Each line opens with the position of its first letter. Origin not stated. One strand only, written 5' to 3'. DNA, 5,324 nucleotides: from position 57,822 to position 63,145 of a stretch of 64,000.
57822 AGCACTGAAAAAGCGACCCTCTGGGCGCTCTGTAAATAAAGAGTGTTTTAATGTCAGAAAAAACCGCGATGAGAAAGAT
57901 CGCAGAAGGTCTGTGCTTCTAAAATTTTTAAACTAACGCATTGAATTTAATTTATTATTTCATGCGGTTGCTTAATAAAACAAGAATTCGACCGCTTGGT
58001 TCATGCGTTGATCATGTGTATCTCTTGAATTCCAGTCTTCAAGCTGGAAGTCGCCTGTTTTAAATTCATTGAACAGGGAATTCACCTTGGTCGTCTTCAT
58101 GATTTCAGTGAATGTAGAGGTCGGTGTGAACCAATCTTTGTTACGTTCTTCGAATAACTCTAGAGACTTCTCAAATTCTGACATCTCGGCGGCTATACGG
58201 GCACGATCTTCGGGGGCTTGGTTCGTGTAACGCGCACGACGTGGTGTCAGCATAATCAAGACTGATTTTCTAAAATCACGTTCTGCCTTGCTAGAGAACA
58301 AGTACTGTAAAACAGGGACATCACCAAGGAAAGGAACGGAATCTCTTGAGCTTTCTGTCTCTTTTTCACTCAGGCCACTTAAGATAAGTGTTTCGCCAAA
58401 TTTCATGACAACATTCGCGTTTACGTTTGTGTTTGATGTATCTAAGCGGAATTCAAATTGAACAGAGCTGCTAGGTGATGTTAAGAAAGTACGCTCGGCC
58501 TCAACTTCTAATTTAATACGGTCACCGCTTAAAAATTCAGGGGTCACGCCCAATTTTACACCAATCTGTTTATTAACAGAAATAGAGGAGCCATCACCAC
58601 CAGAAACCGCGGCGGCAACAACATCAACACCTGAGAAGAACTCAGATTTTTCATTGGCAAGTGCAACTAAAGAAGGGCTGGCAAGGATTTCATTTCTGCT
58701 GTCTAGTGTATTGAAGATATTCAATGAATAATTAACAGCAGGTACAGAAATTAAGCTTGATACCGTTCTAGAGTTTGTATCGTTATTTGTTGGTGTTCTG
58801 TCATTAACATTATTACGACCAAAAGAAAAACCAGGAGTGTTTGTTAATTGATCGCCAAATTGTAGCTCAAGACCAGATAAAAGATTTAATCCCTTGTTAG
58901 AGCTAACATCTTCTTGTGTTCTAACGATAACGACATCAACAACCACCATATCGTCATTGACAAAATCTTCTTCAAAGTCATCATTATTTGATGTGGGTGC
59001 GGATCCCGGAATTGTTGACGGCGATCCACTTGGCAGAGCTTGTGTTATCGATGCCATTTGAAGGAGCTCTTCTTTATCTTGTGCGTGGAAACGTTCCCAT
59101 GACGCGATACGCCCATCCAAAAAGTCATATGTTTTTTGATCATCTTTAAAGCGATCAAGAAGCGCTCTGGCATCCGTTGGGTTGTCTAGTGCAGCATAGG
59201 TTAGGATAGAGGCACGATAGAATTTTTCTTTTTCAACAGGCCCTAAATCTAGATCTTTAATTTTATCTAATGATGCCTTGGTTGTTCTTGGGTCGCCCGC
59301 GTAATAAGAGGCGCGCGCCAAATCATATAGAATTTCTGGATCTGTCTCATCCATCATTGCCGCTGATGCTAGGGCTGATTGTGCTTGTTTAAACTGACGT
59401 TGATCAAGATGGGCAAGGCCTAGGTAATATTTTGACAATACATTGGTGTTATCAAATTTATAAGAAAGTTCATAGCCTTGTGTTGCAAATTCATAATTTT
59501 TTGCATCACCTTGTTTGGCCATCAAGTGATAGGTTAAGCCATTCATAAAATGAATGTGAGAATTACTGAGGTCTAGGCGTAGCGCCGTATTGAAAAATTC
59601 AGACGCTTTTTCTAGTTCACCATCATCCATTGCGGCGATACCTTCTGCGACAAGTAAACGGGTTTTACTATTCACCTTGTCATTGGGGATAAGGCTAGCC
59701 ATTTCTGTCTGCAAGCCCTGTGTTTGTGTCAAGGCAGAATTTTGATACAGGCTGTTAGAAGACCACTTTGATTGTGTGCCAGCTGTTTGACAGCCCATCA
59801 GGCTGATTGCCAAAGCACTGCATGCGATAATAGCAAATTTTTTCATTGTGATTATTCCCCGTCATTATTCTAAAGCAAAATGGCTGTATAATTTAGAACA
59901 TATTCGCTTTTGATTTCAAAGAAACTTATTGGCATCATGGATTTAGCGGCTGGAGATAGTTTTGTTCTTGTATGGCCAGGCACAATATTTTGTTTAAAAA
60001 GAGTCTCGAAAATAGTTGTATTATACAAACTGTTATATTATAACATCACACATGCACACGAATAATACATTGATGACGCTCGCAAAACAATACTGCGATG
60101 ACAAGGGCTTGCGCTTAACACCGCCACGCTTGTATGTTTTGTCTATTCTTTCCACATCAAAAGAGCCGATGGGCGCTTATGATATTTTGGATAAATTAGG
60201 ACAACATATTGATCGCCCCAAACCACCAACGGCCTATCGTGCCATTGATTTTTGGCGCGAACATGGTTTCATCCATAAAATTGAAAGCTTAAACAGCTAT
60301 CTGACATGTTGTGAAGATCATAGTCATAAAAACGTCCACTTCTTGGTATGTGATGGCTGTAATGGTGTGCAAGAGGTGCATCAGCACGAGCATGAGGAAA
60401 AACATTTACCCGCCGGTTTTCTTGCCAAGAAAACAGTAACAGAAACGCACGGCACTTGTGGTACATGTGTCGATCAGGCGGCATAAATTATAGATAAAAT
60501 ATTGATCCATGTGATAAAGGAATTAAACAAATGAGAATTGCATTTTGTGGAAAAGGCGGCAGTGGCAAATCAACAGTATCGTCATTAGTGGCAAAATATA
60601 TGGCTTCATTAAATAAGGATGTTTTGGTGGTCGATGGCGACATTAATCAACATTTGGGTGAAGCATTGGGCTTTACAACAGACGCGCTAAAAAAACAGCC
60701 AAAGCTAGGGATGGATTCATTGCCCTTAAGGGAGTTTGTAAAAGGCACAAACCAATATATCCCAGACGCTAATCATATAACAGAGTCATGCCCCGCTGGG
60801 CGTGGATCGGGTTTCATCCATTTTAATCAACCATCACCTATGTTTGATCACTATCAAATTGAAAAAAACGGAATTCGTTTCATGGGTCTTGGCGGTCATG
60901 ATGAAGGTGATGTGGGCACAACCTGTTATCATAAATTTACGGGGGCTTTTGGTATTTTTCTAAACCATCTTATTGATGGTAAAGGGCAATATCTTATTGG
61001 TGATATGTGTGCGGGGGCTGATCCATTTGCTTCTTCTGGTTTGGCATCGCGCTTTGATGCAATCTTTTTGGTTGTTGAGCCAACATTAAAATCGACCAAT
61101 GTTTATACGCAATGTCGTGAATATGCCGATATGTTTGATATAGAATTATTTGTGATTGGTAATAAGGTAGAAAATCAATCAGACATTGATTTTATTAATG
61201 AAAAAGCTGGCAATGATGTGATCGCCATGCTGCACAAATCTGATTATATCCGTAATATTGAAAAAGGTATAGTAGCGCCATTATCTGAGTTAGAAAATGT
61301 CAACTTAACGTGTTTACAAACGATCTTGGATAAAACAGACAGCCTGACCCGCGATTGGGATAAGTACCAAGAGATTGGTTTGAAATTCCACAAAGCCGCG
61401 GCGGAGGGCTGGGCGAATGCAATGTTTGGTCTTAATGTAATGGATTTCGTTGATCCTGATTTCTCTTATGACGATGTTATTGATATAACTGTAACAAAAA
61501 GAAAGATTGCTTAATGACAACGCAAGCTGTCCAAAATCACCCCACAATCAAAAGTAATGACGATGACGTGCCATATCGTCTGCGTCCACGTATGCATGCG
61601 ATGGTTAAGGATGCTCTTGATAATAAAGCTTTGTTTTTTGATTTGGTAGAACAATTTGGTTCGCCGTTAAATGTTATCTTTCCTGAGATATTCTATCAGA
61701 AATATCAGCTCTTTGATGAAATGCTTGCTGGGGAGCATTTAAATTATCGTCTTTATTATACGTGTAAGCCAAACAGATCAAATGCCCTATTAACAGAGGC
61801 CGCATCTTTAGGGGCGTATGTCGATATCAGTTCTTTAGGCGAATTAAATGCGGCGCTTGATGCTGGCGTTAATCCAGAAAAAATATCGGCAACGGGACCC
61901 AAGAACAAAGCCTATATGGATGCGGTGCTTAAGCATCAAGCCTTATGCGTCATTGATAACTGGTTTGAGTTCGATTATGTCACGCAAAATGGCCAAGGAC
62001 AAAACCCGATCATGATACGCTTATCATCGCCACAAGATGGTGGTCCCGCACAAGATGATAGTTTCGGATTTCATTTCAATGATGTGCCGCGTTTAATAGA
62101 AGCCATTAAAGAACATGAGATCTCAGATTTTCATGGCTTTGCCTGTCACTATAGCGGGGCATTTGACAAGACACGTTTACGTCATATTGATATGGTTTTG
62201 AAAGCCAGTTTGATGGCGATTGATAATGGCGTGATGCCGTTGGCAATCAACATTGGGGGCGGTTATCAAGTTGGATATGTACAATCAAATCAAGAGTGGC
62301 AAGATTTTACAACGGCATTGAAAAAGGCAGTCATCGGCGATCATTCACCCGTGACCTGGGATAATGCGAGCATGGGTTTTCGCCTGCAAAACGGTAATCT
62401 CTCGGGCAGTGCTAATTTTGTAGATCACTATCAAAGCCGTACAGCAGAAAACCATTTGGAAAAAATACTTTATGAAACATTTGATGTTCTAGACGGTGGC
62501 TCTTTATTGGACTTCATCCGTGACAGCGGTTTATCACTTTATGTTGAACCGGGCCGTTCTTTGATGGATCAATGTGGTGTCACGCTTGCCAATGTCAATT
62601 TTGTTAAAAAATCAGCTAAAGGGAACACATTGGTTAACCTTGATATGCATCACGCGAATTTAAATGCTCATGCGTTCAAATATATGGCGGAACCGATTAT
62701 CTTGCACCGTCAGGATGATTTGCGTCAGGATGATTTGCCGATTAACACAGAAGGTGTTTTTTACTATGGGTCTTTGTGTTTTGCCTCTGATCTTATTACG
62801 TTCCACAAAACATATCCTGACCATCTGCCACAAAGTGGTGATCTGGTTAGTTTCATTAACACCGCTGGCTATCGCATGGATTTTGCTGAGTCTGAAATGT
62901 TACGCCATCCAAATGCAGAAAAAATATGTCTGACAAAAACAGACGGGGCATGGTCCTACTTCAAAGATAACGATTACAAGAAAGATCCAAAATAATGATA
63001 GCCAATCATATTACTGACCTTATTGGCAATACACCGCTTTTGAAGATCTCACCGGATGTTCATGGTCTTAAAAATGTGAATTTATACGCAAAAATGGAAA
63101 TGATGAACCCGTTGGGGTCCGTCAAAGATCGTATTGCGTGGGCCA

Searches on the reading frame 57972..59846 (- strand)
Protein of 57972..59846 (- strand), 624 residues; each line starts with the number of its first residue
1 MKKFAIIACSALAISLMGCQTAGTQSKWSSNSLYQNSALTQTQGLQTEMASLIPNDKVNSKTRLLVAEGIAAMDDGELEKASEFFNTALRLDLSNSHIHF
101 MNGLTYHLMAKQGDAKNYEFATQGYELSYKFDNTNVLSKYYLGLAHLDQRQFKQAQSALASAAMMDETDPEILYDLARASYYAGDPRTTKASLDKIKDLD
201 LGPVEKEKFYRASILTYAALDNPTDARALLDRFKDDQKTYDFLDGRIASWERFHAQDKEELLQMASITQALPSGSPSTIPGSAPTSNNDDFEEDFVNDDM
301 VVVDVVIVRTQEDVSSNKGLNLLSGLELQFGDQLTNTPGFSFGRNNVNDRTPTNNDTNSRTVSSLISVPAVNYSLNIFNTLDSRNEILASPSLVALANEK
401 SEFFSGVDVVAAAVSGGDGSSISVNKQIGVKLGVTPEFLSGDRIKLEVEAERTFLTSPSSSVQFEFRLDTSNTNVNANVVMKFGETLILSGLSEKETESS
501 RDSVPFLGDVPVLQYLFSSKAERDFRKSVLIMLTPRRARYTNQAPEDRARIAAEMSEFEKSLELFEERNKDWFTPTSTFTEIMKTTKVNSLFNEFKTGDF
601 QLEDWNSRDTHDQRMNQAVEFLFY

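Call 76: search_protein_families(library=ncbifam, proteins=[window:57972-59846:-], max_evalue=1e-10)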
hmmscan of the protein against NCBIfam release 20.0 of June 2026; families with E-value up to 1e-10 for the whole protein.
window:57972-59846:- (624 aa): 7 families
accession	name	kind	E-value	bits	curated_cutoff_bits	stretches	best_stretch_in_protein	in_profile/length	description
TIGR02517.1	type_II_gspD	equivalog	9.7e-26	90.4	351.35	1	301-536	338-588/600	type II secretion system secretin GspD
TIGR02515.1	IV_pilus_PilQ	subfamily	1.2e-25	90.4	284.35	1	342-536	231-425/428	type IV pilus secretin PilQ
NF010083.0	PRK13568.1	equivalog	5.3e-15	55.1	554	1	383-536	263-415/419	DNA uptake porin HofQ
NF007851.2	PRK10560.1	exception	1.1e-14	54.1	598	1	385-536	257-407/412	DNA uptake porin HofQ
TIGR02516.1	type_III_yscC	equivalog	7.1e-13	47.9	238.45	1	354-536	273-459/463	type III secretion system outer membrane ring subunit SctC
TIGR02519.1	pilus_MshL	equivalog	2.4e-12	46.5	250.2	1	420-536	161-288/290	pilus (MSHA type) biogenesis protein MshL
NF042912.1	Amuc_1098_fam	equivalog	1.8e-11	42.8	750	0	472-534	730-792/805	Amuc_1098 family type IV pilus outer membrane protein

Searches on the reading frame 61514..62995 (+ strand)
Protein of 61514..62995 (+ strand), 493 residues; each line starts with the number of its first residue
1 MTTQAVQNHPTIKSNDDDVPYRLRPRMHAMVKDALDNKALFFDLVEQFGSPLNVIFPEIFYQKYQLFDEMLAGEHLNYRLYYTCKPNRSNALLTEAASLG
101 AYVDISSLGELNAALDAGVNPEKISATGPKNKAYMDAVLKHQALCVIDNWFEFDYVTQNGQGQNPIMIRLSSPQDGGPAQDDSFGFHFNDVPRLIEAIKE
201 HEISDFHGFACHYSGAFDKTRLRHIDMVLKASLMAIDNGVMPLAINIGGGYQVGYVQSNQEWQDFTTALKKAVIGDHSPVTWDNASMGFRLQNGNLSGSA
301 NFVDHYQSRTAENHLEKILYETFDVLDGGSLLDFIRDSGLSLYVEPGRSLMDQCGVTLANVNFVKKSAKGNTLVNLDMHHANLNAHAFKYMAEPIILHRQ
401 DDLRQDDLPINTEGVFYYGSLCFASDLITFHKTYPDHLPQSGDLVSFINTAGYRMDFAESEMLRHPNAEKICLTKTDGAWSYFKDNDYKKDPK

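Call 76: search_protein_families(library=ncbifam, proteins=[window:61514-62995:+], max_evalue=1e-10)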
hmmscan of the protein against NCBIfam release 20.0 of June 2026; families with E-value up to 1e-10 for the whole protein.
window:61514-62995:+ (493 aa): 2 families
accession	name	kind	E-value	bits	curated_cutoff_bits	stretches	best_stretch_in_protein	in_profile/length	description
TIGR01048.1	lysA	equivalog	7.9e-29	100.4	297.9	1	43-273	18-262/417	diaminopimelate decarboxylase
TIGR03099.1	dCO2ase_PEP1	hypoth_equivalog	7.6e-18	64.8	478.45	1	78-262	50-246/398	pyridoxal-dependent decarboxylase, exosortase A system-associated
